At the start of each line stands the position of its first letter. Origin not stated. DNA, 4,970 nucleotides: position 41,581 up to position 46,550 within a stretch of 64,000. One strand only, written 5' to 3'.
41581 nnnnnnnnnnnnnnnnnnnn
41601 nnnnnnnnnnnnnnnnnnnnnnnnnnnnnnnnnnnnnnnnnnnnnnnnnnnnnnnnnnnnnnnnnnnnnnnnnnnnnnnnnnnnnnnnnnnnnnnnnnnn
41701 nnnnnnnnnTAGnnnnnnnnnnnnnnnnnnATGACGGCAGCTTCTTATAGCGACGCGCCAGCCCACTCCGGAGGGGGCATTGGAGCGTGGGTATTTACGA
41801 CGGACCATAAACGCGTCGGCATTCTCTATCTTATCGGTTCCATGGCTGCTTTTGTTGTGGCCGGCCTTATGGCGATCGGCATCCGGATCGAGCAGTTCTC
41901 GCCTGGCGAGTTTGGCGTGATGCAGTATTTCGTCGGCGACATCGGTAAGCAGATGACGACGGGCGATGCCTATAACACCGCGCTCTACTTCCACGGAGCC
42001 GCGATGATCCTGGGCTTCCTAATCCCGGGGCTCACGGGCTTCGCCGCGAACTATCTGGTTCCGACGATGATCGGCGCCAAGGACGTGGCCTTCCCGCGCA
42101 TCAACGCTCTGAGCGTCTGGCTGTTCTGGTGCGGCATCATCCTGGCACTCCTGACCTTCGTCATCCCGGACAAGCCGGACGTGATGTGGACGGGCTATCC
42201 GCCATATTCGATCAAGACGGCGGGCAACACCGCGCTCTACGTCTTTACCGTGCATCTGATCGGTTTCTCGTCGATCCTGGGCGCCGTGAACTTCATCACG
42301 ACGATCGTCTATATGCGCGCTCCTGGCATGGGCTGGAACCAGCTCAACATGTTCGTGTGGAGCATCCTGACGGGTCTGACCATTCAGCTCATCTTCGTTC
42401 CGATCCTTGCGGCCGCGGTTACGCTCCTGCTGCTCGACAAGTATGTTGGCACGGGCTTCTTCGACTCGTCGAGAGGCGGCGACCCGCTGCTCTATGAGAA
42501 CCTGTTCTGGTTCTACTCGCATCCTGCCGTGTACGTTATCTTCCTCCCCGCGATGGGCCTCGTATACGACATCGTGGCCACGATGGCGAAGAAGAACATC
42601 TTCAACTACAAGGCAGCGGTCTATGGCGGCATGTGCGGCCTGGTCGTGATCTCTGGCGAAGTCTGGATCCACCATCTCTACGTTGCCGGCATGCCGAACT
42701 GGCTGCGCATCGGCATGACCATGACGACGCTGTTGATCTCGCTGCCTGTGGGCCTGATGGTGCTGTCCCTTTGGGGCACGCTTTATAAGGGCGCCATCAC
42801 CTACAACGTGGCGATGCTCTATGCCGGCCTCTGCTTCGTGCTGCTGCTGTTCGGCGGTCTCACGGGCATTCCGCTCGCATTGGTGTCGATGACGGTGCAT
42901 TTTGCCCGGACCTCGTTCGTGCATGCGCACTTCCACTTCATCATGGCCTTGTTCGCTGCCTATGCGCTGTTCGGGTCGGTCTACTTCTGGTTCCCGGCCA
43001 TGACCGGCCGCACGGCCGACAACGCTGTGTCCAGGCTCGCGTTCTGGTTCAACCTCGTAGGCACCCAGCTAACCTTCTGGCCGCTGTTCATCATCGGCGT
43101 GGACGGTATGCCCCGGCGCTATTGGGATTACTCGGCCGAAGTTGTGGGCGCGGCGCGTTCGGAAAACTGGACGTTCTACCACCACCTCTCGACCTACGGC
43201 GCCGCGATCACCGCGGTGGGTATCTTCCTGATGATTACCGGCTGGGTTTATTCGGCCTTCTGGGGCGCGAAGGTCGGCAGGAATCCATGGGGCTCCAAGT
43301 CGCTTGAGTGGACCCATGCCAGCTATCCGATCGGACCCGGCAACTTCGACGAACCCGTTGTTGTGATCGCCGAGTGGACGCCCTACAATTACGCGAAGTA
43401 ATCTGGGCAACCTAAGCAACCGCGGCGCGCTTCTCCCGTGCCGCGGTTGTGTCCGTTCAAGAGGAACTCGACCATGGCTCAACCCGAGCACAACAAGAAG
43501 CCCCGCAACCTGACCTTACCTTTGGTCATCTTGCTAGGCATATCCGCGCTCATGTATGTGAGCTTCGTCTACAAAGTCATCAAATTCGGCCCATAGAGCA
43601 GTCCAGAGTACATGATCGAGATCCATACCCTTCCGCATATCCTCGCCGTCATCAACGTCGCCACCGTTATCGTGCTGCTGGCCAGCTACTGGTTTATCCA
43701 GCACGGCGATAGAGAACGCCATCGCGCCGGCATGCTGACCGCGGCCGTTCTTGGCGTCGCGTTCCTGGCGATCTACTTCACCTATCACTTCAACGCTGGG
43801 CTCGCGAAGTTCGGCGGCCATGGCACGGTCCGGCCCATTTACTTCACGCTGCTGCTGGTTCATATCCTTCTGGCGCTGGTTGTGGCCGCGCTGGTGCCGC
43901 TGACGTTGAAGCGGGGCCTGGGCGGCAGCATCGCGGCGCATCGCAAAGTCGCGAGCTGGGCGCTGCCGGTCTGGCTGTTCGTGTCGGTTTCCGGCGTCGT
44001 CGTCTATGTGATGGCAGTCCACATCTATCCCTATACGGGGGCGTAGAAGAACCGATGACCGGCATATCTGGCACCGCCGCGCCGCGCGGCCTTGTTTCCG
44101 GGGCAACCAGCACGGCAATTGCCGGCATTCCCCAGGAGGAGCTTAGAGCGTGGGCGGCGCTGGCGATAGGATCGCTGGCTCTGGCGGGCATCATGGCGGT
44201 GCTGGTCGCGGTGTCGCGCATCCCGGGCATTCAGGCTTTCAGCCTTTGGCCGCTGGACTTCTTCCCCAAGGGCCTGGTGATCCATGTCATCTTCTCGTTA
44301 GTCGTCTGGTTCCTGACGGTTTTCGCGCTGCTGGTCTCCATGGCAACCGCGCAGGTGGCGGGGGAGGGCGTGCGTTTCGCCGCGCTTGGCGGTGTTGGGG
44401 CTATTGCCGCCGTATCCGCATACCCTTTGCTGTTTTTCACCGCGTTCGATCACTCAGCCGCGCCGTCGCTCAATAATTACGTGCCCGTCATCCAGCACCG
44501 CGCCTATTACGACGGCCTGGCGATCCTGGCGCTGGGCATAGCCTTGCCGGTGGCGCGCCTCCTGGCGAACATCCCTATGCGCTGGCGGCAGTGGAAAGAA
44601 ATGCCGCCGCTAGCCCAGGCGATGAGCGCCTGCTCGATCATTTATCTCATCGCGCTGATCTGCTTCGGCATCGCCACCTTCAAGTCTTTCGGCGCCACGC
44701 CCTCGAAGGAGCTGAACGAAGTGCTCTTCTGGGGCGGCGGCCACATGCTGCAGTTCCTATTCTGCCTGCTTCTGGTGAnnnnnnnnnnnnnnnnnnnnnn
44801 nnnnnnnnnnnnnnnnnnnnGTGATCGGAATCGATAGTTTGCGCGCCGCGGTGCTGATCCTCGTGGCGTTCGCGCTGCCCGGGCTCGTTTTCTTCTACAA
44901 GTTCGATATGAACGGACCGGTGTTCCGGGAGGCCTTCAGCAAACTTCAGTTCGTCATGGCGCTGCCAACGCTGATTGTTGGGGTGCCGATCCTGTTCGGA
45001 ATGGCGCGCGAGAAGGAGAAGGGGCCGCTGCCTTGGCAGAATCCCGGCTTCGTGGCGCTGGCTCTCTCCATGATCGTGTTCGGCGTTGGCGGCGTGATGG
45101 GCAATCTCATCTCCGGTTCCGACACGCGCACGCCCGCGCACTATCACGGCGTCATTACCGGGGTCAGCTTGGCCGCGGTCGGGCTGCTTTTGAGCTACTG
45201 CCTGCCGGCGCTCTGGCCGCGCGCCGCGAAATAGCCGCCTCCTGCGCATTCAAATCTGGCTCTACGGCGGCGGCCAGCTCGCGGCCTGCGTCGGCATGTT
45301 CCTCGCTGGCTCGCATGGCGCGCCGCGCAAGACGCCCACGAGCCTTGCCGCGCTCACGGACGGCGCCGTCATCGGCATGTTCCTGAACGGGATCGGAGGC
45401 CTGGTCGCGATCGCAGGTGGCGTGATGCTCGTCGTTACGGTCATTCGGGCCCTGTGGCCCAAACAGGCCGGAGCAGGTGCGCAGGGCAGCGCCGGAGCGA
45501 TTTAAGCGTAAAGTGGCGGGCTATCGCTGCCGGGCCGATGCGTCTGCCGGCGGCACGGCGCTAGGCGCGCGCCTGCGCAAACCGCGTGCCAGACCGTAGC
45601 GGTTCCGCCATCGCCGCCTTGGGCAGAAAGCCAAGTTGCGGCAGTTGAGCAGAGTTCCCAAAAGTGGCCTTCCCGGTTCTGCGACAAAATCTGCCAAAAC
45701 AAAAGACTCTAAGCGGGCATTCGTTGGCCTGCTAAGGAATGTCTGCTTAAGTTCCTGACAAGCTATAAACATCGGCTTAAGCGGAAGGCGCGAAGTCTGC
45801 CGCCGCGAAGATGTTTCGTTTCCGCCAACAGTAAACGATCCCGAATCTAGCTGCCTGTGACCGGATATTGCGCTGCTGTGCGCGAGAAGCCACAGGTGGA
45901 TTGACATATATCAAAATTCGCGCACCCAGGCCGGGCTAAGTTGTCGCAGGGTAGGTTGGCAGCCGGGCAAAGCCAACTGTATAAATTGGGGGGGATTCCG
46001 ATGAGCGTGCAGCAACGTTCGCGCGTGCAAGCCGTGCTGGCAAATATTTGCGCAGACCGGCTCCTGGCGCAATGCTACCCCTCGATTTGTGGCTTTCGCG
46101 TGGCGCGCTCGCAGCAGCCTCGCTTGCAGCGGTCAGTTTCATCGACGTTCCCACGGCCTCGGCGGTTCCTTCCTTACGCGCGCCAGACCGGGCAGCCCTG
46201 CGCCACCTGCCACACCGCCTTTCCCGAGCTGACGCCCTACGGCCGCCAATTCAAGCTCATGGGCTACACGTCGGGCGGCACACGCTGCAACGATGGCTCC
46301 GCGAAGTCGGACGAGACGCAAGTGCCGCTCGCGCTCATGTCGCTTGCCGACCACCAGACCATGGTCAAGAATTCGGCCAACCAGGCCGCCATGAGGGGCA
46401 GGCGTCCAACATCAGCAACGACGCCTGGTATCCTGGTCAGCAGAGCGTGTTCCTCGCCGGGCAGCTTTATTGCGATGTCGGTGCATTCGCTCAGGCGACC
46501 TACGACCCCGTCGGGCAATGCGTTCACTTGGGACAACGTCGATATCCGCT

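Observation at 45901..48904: Cyc2-like cytochrome-porin fusion with two diheme c4 cytochromes, immediately downstream of an aa3 oxidase locus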

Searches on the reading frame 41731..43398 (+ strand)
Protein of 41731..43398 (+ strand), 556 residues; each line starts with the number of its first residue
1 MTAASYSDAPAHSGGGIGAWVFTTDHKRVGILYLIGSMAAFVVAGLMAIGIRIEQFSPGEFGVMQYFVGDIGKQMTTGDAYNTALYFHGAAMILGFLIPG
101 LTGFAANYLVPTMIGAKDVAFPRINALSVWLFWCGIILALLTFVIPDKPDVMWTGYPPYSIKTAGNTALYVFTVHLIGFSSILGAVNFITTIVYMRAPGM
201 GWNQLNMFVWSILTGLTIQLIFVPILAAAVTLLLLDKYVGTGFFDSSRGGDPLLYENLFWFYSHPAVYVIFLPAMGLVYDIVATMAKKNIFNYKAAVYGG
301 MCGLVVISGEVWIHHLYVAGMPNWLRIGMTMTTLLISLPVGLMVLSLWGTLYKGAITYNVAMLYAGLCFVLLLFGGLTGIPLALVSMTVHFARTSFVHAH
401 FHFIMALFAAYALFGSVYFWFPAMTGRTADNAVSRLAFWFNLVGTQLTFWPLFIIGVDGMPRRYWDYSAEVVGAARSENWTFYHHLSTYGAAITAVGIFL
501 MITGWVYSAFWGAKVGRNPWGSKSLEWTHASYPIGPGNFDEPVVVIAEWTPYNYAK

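Call 18: list_cluster_members(proteins=[window:41731-43398:+, window:47552-48184:+, window:48218-48901:+, window:37106-37750:-, window:7947-11012:+, window:56898-59642:-, window:61472-63070:+, window:1288-2778:-])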
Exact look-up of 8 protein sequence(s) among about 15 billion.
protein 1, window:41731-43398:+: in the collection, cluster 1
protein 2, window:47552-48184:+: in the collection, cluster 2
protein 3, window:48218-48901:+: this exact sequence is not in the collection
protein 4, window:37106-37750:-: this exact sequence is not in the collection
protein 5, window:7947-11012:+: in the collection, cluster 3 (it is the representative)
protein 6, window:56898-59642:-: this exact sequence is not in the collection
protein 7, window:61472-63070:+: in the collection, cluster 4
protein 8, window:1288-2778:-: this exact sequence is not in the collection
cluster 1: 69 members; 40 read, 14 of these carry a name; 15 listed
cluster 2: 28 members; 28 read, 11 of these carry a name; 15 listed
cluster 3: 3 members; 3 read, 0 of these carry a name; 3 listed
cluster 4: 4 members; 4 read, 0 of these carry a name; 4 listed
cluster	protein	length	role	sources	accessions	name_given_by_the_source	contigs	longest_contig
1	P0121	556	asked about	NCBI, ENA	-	-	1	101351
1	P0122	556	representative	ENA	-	-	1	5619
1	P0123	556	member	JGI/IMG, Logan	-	cytochrome c oxidase subunit 1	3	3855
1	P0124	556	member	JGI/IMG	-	cytochrome c oxidase subunit 1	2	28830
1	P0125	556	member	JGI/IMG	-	cytochrome c oxidase subunit I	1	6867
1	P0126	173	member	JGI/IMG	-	cytochrome c oxidase subunit 1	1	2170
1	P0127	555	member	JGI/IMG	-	cytochrome c oxidase subunit I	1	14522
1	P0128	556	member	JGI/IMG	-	cytochrome c oxidase subunit 1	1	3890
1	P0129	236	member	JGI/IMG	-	cytochrome c oxidase subunit 1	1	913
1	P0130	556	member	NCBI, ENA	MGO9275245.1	MAG: cbb3-type cytochrome c oxidase subunit I [Terriglobia bacterium]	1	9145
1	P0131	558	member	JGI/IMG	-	cytochrome c oxidase subunit 1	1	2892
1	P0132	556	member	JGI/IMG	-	cytochrome c oxidase subunit I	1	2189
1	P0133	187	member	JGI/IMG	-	cytochrome c oxidase subunit 1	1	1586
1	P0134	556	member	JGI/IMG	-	cytochrome c oxidase subunit 1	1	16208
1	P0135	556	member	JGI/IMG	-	cytochrome c oxidase subunit 1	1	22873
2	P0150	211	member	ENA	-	-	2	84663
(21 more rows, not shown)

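Call 20: find_encoding_contigs(protein=window:41731-43398:+, flank=10000, max_places=6)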
Protein window:41731-43398:+ (556 aa): no gene with exactly this product is on record in the collection.

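Call 50: search_protein_families(library=ncbifam, proteins=[window:41731-43398:+], max_evalue=0.01)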
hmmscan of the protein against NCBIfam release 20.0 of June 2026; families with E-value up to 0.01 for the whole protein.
window:41731-43398:+ (556 aa): 6 families
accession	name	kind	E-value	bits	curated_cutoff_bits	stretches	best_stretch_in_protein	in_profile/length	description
TIGR02891.1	CtaD_CoxA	equivalog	1.9e-148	495.2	670.75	1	20-534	1-494/504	cytochrome c oxidase subunit I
NF050116.1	cyt_aa3_Actin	exception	9.9e-111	371.1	880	1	20-541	2-503/522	aa3-type cytochrome oxidase subunit I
TIGR02882.1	QoxB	equivalog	1.9e-98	330.6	1015.5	1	19-533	43-539/643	cytochrome aa3 quinol oxidase subunit I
TIGR02843.1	CyoB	equivalog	6.9e-90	302.3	1020.35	1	19-539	46-551/646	cytochrome o ubiquinol oxidase subunit I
NF011592.0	PRK15017.1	equivalog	6.6e-70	236.6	1271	1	19-533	47-547/663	cytochrome o ubiquinol oxidase subunit I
NF041075.1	quin_ox_SoxB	equivalog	1.6e-14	53.8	700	1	72-504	30-449/468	proton pump complex quinol oxidase subunit SoxB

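Call 68: find_encoding_contigs(protein=P0150, flank=10000, max_places=3)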
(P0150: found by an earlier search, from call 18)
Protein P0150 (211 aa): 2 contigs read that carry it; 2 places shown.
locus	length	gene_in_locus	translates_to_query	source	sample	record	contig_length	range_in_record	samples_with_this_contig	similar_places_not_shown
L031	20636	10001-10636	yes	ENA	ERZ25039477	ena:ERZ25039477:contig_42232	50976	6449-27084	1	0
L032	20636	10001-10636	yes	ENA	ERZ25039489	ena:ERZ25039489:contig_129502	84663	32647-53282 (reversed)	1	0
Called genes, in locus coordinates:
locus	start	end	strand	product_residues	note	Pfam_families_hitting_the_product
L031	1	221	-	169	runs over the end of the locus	-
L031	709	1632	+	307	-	PF01040:UbiA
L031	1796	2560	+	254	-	PF00510:COX3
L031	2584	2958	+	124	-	-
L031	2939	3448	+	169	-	-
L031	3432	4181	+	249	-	PF00116:COX2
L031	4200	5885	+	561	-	PF00115:COX1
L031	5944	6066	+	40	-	-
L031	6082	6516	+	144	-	PF04238:DUF420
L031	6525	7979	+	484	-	PF00115:COX1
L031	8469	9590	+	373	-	-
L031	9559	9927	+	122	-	-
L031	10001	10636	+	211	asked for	PF13442:Cytochrome_CBB3 (faint), PF00034:Cytochrom_C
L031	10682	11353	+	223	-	PF00034:Cytochrom_C (faint), PF13442:Cytochrome_CBB3 (faint)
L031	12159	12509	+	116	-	PF03960:ArsC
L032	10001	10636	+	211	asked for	PF13442:Cytochrome_CBB3 (faint), PF00034:Cytochrom_C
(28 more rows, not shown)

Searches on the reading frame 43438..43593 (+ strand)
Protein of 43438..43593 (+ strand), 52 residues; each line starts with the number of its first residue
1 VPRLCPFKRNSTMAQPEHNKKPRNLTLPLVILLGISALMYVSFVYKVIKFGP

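Call 49: search_protein_families(library=pfam, proteins=[window:43438-43593:+], max_evalue=0.01)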
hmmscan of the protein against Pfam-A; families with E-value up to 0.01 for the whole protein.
window:43438-43593:+ (52 aa): 0 families

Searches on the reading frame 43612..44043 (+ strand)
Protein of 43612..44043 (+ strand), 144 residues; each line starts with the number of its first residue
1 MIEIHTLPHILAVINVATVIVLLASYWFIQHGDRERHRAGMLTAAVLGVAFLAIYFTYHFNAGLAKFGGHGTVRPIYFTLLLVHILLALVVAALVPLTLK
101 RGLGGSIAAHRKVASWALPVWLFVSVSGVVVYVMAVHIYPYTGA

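Call 4: search_protein_families(library=pfam, proteins=[window:43612-44043:+], max_evalue=0.01)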
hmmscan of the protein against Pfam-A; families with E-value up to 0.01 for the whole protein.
window:43612-44043:+ (144 aa): 2 families
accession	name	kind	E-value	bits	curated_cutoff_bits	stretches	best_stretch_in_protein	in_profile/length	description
PF04238.17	DUF420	-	2.3e-36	125.4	30.5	1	7-134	1-129/130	Protein of unknown function (DUF420)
PF06362.16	DUF1067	-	0.004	18.3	25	1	7-55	24-72/97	Protein of unknown function (DUF1067)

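Call 5: search_protein_families(library=ncbifam, proteins=[window:43612-44043:+], max_evalue=0.01)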
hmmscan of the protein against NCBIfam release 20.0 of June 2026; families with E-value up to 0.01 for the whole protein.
window:43612-44043:+ (144 aa): 0 families

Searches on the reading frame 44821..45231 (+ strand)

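Call 4: search_protein_families(library=pfam, proteins=[window:44821-45231:+], max_evalue=0.01)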
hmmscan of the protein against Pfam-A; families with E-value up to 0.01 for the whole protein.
window:44821-45231:+ (137 aa): 2 families
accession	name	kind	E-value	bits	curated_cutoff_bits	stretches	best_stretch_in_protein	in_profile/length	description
PF00115.25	COX1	-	0.0024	17.2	34.8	1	6-134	242-373/436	Cytochrome C and Quinol oxidase polypeptide I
PF01914.23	MarC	-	0.004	17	23.9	1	10-128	47-163/203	MarC family integral membrane protein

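Call 5: search_protein_families(library=ncbifam, proteins=[window:44821-45231:+], max_evalue=0.01)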
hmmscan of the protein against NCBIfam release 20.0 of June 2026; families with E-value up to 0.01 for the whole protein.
window:44821-45231:+ (137 aa): 0 families

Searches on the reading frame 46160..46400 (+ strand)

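Call 4: search_protein_families(library=pfam, proteins=[window:46160-46400:+], max_evalue=0.01)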
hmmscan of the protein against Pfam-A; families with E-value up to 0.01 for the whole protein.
window:46160-46400:+ (80 aa): 0 families

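Call 5: search_protein_families(library=ncbifam, proteins=[window:46160-46400:+], max_evalue=0.01)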
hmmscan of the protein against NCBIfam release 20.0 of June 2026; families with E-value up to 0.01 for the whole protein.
window:46160-46400:+ (80 aa): 0 families
